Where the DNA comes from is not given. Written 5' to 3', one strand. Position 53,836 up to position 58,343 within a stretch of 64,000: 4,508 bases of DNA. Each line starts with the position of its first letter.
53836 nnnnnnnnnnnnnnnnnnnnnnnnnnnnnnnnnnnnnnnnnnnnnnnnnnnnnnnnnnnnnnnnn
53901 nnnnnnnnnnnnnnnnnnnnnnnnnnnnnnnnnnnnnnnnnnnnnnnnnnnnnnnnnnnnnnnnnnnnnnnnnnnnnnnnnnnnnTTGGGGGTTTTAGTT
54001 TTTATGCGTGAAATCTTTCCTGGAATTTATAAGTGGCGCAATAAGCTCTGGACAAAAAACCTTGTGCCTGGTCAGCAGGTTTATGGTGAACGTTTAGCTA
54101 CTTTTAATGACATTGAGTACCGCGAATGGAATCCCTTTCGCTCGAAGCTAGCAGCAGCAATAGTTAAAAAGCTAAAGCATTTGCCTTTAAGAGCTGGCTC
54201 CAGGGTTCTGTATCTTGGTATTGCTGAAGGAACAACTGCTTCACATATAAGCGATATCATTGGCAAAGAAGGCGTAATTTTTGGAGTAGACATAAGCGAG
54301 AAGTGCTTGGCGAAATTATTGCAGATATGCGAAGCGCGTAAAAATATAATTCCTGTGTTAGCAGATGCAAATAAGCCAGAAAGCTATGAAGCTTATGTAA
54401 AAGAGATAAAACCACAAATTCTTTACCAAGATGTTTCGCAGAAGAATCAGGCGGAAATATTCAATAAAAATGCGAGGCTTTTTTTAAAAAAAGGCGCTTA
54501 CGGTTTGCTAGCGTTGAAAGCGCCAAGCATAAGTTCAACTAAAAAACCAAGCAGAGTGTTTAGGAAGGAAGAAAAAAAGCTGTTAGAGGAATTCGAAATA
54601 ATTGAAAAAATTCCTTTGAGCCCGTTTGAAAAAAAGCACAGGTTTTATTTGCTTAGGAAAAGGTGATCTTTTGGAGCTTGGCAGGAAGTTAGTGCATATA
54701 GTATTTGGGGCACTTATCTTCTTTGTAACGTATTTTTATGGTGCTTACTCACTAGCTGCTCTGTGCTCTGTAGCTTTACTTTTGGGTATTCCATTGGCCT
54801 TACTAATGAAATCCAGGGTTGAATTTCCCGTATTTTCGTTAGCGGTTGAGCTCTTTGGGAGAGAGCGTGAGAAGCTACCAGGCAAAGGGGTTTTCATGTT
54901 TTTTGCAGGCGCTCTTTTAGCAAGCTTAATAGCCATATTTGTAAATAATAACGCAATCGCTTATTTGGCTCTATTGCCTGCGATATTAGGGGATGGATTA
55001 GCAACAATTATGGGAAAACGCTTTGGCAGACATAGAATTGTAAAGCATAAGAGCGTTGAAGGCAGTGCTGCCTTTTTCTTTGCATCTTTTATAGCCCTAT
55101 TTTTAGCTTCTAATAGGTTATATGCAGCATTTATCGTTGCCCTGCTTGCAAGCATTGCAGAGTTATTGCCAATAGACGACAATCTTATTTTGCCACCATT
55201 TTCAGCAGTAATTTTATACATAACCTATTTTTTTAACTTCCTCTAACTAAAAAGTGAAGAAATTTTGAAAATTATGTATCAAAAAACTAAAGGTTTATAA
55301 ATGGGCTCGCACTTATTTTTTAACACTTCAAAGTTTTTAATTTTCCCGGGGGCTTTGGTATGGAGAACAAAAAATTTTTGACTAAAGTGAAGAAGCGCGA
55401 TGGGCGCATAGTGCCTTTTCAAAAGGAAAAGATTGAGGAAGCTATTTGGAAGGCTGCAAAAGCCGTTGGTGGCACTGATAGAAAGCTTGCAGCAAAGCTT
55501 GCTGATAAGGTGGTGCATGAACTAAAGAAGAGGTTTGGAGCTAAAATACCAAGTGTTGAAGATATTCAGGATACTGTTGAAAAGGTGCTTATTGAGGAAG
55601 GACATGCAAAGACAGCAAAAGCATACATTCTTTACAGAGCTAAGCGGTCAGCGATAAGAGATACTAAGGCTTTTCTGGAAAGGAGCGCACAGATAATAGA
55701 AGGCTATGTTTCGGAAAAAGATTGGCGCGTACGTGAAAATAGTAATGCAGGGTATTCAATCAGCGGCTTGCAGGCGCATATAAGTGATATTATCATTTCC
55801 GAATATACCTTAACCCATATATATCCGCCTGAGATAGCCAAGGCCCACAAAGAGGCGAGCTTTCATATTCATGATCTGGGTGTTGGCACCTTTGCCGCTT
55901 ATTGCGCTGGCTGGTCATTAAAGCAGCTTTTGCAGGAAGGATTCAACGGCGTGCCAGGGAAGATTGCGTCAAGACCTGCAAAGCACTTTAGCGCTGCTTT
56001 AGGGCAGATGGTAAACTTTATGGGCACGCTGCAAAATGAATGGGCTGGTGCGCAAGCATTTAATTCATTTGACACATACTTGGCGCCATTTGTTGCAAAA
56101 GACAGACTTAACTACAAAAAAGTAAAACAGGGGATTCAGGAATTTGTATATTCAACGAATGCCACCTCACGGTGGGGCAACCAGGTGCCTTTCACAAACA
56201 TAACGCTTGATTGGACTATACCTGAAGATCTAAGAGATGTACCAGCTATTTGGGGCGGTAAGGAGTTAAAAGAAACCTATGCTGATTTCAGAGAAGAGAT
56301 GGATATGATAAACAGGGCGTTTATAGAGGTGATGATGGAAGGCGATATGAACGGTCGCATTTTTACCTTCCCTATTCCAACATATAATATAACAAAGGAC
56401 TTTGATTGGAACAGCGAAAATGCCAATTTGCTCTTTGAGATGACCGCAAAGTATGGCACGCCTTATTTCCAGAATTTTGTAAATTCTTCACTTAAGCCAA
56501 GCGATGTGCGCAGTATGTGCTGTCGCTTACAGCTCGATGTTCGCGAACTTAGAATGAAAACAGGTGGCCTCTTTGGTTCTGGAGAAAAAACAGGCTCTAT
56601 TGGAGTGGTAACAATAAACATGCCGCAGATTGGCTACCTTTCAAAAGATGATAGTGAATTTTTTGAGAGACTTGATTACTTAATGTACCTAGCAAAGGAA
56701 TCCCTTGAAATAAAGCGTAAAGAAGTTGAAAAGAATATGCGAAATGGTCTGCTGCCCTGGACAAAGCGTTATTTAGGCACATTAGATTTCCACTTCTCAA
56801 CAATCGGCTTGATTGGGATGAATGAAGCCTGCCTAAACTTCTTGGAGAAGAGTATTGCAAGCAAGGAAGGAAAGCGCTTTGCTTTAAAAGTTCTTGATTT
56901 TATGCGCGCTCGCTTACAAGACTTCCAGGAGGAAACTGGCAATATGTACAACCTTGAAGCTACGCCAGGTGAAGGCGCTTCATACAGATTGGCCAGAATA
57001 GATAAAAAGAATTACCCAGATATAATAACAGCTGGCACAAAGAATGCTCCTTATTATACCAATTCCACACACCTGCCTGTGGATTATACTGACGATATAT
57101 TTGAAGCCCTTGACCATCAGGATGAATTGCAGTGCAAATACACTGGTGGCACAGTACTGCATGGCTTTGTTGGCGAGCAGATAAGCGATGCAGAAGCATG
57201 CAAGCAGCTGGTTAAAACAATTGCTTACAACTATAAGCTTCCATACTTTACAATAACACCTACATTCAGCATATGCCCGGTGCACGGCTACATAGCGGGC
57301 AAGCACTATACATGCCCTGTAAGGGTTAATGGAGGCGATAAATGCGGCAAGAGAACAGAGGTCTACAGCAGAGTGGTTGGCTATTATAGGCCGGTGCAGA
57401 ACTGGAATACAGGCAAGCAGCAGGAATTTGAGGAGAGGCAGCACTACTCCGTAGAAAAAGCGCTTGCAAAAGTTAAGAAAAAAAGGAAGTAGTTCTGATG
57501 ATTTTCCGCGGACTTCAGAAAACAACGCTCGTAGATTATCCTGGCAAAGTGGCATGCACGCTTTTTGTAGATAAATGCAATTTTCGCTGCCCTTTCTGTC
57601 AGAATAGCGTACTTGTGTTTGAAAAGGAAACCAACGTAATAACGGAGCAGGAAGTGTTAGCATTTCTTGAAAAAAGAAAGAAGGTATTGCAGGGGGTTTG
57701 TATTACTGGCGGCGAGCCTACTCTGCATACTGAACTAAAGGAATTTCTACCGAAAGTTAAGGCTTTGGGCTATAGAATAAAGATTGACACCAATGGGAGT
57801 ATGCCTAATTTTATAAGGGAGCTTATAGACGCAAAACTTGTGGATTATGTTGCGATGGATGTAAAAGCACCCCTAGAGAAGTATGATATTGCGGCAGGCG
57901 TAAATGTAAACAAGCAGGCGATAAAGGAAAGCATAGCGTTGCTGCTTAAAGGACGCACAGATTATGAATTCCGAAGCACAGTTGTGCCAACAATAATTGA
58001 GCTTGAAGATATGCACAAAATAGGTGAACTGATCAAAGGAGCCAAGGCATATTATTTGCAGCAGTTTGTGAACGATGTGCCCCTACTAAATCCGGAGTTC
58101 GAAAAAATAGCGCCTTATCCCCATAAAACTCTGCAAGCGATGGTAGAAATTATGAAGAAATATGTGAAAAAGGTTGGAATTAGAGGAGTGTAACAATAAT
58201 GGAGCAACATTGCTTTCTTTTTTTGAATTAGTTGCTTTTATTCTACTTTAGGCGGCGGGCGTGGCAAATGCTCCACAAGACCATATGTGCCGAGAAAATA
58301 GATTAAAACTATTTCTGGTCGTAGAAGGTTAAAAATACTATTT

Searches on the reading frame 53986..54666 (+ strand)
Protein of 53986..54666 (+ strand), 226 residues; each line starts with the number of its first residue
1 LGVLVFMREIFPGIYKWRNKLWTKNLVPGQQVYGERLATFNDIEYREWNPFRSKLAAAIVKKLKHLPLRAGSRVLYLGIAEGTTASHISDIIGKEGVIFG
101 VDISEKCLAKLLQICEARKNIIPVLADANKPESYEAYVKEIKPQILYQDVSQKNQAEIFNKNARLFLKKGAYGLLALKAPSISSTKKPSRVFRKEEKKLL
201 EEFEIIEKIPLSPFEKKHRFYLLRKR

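Call 22: search_protein_families(library=pfam, proteins=[window:53986-54666:+], max_evalue=0.001)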
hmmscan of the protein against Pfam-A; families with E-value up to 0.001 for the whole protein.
window:53986-54666:+ (226 aa): 1 family
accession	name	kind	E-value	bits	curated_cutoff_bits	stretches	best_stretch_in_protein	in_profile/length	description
PF01269.23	Fibrillarin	-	4.4e-79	265.2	27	1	10-221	6-221/227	Fibrillarin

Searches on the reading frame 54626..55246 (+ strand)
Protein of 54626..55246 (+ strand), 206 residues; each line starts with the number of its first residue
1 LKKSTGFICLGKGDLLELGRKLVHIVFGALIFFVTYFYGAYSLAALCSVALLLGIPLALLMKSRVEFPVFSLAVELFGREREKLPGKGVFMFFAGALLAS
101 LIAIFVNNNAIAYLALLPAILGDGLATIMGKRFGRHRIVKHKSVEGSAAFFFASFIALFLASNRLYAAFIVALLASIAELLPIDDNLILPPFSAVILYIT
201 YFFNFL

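Call 22: search_protein_families(library=pfam, proteins=[window:54626-55246:+], max_evalue=0.001)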
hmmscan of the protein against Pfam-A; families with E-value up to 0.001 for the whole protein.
window:54626-55246:+ (206 aa): 0 families

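Call 76: search_protein_families(library=ncbifam, proteins=[window:54626-55246:+], max_evalue=1)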
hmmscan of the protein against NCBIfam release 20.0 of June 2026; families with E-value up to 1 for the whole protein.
window:54626-55246:+ (206 aa): 1 family
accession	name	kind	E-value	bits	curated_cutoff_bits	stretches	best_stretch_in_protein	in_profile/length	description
NF008102.0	PRK10847.1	equivalog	0.019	14.7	236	1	84-138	49-101/219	DedA family protein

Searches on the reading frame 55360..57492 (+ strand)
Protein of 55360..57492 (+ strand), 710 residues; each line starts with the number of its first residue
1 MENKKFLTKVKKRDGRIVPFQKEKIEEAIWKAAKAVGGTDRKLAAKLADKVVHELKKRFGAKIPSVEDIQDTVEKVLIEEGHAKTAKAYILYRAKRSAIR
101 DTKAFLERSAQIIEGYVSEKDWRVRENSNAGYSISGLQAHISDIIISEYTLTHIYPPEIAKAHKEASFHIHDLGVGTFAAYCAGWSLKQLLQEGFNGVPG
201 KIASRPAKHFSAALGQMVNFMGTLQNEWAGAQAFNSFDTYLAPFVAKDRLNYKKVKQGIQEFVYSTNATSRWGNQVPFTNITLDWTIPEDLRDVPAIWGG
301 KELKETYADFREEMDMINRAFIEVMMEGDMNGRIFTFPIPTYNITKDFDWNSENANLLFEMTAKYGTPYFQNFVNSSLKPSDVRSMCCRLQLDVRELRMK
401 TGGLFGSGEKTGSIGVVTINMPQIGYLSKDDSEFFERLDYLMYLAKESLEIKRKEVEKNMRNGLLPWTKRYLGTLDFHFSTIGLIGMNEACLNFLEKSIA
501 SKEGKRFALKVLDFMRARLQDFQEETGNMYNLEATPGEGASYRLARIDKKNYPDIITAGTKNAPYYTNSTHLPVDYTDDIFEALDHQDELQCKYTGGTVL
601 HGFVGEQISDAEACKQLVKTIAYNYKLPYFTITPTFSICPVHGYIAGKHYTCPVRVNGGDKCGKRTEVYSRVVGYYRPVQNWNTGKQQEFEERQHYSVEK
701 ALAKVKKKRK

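Call 63: search_protein_families(library=pfam, proteins=[window:55360-57492:+], max_evalue=0.0001)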
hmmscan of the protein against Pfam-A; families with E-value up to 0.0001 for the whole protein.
window:55360-57492:+ (710 aa): 2 families
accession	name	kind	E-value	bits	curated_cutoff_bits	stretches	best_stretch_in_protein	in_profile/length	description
PF13597.11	NRDD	-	9.9e-198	658.7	26.2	1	126-696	1-562/562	Anaerobic ribonucleoside-triphosphate reductase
PF03477.21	ATP-cone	-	1.3e-25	90.2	25.8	1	9-97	2-87/88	ATP cone domain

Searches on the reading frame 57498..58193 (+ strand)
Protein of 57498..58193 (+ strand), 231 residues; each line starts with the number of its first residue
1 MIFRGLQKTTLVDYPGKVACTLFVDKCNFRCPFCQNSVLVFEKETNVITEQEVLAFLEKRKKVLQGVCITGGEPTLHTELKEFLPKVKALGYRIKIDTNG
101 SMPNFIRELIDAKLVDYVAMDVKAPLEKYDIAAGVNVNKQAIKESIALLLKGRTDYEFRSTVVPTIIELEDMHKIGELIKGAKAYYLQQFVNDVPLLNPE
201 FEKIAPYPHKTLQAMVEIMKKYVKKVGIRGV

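Call 22: search_protein_families(library=pfam, proteins=[window:57498-58193:+], max_evalue=0.001)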
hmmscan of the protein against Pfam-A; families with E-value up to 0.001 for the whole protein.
window:57498-58193:+ (231 aa): 2 families
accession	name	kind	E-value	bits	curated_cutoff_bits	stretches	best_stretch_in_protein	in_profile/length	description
PF04055.27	Radical_SAM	-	1.5e-20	74.5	29.5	1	23-166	3-150/166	Radical SAM superfamily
PF13353.11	Fer4_12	-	1.5e-09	38.7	22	1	18-92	6-82/137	4Fe-4S single cluster domain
